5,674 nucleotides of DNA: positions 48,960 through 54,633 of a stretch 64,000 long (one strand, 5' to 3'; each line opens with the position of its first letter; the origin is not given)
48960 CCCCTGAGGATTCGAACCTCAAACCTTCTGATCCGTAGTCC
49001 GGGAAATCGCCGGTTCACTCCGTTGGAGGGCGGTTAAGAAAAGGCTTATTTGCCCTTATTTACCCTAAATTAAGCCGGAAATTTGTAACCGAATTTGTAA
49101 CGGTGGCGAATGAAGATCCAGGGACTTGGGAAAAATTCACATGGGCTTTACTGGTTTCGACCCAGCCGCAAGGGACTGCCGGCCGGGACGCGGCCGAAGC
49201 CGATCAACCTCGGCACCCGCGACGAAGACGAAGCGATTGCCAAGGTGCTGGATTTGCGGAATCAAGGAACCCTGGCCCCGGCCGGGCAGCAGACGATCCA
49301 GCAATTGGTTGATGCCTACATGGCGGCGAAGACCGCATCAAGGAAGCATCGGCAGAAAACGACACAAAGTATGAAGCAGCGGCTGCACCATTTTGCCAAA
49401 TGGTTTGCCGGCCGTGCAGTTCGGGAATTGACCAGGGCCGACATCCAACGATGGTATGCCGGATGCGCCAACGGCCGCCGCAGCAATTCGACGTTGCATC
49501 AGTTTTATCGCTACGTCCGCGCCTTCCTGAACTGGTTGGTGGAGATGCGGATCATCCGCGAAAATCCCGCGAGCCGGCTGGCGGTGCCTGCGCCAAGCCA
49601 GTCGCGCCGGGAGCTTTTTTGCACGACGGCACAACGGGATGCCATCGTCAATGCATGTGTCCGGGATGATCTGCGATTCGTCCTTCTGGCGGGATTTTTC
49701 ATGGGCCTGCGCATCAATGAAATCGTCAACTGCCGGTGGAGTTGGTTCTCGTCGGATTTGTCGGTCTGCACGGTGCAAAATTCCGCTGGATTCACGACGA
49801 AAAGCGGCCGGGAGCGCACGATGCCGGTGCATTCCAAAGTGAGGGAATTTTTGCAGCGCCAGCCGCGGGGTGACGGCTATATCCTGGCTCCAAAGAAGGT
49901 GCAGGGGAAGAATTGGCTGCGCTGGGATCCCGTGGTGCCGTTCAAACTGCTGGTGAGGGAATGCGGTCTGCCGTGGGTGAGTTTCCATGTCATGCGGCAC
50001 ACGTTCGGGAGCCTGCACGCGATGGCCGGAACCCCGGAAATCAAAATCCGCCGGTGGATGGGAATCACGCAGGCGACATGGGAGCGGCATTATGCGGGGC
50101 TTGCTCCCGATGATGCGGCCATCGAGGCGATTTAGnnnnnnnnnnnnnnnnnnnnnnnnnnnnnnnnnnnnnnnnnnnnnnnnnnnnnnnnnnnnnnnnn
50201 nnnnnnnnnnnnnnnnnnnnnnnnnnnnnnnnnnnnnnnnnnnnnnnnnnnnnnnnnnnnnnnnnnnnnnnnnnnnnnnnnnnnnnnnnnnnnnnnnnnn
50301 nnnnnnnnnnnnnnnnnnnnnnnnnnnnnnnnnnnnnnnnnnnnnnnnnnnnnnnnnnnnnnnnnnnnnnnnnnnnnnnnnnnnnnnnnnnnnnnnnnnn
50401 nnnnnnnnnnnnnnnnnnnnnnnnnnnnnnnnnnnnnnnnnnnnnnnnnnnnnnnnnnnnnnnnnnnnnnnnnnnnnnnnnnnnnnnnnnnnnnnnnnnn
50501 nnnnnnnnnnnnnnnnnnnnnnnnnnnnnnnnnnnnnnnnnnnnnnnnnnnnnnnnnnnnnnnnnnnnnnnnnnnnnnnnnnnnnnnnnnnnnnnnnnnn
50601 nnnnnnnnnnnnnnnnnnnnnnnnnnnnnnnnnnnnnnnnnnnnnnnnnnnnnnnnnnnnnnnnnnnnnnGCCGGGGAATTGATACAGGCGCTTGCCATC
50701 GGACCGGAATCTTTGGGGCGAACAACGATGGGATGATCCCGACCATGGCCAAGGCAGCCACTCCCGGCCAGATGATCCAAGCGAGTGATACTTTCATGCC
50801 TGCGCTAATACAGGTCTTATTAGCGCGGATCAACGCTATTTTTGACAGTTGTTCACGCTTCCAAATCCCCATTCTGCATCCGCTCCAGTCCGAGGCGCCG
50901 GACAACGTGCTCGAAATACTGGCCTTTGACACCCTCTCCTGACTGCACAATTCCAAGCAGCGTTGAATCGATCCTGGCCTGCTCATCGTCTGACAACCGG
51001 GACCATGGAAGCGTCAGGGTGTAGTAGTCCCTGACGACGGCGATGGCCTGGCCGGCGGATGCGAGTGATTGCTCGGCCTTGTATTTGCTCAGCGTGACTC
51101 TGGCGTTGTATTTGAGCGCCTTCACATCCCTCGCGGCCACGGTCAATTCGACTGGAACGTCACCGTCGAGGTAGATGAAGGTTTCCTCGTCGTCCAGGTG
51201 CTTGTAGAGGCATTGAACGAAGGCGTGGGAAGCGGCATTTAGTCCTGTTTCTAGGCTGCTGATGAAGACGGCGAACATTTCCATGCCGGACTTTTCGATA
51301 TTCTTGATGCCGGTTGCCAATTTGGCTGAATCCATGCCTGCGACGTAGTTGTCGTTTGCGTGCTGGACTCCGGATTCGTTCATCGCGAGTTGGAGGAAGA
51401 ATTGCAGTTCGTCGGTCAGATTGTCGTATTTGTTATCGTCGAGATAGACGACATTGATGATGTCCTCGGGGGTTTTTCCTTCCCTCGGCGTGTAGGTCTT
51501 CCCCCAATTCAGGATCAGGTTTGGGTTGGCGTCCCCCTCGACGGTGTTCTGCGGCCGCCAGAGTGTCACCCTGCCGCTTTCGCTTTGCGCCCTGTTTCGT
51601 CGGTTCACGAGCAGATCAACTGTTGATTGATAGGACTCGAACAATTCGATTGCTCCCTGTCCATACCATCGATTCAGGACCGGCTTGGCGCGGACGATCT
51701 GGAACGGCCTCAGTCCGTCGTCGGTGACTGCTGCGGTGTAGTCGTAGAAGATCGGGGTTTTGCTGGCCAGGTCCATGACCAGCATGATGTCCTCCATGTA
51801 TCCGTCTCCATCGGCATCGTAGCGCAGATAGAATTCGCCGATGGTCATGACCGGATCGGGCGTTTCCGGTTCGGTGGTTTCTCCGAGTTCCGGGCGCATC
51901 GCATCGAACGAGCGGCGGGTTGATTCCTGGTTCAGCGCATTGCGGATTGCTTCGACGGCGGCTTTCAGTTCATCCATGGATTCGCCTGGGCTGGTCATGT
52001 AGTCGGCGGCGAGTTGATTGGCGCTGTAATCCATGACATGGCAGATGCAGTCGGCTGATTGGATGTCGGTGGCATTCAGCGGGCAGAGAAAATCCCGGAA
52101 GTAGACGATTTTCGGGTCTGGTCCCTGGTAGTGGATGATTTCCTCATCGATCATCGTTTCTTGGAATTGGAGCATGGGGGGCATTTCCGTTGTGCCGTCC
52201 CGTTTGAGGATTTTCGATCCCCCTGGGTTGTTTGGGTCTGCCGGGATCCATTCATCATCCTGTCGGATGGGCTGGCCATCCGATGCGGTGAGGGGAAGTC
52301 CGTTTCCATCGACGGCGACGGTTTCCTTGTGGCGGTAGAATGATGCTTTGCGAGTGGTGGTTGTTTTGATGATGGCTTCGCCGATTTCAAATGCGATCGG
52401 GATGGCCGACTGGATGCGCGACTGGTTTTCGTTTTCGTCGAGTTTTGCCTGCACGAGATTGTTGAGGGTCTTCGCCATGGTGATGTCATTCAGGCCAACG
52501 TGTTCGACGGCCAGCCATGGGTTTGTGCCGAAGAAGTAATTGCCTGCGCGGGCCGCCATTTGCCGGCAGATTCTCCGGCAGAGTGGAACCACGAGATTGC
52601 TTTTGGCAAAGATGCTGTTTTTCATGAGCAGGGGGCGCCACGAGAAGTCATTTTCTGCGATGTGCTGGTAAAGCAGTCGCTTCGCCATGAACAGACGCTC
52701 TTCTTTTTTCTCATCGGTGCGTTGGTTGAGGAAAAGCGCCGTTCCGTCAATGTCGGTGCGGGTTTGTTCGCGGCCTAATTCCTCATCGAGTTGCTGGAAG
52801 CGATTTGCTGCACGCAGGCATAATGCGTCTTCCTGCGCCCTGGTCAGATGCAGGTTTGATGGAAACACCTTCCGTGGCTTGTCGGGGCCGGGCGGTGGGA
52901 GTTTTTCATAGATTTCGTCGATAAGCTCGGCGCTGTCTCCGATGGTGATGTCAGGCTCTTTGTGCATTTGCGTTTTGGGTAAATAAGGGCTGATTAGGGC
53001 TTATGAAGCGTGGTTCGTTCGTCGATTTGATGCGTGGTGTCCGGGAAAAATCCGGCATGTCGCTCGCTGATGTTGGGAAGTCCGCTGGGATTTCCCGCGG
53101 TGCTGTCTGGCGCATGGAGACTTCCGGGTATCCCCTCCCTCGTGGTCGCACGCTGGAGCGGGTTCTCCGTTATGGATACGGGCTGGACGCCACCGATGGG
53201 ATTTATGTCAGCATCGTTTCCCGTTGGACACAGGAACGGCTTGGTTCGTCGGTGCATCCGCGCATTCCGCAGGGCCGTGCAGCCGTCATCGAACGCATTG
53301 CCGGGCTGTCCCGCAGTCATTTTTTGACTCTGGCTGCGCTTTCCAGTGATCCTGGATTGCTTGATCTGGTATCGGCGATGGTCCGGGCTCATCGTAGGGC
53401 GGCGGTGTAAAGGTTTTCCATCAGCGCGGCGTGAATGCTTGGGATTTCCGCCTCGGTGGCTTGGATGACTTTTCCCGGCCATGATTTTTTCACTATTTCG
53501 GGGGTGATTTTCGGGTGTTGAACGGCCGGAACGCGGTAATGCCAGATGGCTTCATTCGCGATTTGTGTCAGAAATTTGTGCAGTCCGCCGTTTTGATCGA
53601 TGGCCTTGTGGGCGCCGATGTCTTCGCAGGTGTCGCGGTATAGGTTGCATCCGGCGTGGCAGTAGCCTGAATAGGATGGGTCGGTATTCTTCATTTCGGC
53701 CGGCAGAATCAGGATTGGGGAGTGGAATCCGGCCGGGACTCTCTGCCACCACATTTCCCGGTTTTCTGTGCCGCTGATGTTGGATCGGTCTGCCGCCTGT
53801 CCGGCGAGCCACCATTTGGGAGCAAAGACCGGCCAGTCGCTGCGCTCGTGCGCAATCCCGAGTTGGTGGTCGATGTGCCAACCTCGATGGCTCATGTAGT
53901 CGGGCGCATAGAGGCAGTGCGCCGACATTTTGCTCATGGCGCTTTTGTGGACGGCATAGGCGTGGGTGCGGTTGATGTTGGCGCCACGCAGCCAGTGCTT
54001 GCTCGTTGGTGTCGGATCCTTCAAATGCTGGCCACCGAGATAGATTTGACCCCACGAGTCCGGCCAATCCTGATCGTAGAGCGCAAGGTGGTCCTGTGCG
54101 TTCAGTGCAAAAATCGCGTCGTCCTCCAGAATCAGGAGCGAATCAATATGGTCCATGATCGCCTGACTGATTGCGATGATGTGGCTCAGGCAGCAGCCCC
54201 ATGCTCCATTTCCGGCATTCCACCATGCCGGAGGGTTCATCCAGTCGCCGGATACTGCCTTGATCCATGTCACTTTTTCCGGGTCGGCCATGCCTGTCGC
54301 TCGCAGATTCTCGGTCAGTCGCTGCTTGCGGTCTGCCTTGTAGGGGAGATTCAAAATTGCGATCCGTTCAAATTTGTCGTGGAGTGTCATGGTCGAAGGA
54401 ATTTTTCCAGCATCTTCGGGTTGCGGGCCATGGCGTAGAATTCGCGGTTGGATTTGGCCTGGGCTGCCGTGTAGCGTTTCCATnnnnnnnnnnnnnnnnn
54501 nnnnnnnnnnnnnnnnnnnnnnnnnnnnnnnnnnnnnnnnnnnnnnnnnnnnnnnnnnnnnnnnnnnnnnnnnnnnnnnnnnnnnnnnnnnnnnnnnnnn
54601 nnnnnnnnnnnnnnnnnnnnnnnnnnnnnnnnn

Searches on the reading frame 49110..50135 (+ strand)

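Call 69: search_protein_families(library=phrogs, proteins=[window:49110-50135:+], max_evalue=0.001)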
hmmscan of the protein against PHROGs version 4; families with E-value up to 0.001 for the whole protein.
window:49110-50135:+ (341 aa): 2 families
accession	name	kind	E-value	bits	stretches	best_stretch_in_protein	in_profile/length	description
phrog_1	-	integration and excision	6e-44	152.3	1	12-336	122-440/611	integrase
phrog_216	-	integration and excision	1.7e-19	71.1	1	129-335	15-228/301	integrase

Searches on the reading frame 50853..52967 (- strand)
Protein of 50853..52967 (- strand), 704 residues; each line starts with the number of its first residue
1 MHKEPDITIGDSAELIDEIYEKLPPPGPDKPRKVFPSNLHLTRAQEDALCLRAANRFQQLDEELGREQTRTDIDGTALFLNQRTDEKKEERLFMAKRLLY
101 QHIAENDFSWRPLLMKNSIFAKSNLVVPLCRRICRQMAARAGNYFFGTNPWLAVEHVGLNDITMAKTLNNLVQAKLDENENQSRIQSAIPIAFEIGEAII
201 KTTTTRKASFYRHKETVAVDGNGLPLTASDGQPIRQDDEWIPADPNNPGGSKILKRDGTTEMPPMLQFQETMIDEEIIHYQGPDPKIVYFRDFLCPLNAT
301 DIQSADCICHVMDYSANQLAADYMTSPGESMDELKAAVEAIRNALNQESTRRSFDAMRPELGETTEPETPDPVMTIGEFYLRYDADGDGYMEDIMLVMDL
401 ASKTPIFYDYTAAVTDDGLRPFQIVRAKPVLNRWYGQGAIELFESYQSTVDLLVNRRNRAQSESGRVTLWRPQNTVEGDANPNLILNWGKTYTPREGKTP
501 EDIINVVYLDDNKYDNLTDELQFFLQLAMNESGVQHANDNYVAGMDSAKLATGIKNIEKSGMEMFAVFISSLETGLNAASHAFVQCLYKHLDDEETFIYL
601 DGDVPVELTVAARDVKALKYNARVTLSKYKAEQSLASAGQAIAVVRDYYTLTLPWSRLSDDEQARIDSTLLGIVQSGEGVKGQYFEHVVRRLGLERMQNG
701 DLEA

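Call 66: search_protein_families(library=pfam, proteins=[window:50853-52967:-], max_evalue=0.001)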
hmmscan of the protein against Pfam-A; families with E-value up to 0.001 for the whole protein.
window:50853-52967:- (704 aa): 1 family
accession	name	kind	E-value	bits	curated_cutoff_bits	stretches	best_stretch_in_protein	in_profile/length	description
PF23899.1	SU10_portal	-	1.3e-15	57.4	30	1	122-448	43-340/593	Phage SU10 portal protein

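Call 69: search_protein_families(library=phrogs, proteins=[window:50853-52967:-], max_evalue=0.001)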
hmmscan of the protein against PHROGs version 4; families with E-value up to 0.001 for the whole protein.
window:50853-52967:- (704 aa): 1 family
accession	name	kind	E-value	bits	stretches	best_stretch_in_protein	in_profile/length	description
phrog_1216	-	head and packaging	5.5e-12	46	1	122-450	60-371/714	portal protein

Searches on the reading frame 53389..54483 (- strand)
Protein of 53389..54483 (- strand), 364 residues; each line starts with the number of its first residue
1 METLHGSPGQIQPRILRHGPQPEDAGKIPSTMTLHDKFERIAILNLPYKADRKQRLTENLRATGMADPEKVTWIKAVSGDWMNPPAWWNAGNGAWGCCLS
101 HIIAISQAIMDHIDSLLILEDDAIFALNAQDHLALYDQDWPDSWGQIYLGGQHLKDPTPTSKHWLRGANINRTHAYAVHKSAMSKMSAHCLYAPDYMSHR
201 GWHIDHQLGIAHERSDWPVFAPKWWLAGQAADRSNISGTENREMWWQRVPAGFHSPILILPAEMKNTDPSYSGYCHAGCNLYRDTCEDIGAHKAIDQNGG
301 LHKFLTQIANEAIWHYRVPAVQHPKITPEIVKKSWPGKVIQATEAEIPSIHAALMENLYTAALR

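Call 66: search_protein_families(library=pfam, proteins=[window:53389-54483:-], max_evalue=0.001)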
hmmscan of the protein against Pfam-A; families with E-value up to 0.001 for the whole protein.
window:53389-54483:- (364 aa): 1 family
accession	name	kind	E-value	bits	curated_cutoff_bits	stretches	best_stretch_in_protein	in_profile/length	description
PF01755.23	Glyco_transf_25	-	1.7e-06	28.5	24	1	91-141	64-114/199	Glycosyltransferase family 25 (LPS biosynthesis protein)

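Call 69: search_protein_families(library=phrogs, proteins=[window:53389-54483:-], max_evalue=0.001)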
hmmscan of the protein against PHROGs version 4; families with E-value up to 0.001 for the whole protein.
window:53389-54483:- (364 aa): 1 family
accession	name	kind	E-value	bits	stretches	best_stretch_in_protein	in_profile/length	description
phrog_854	-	moron, auxiliary metabolic gene and host takeover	0.00031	21.5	1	90-212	31-155/211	glucosyltransferase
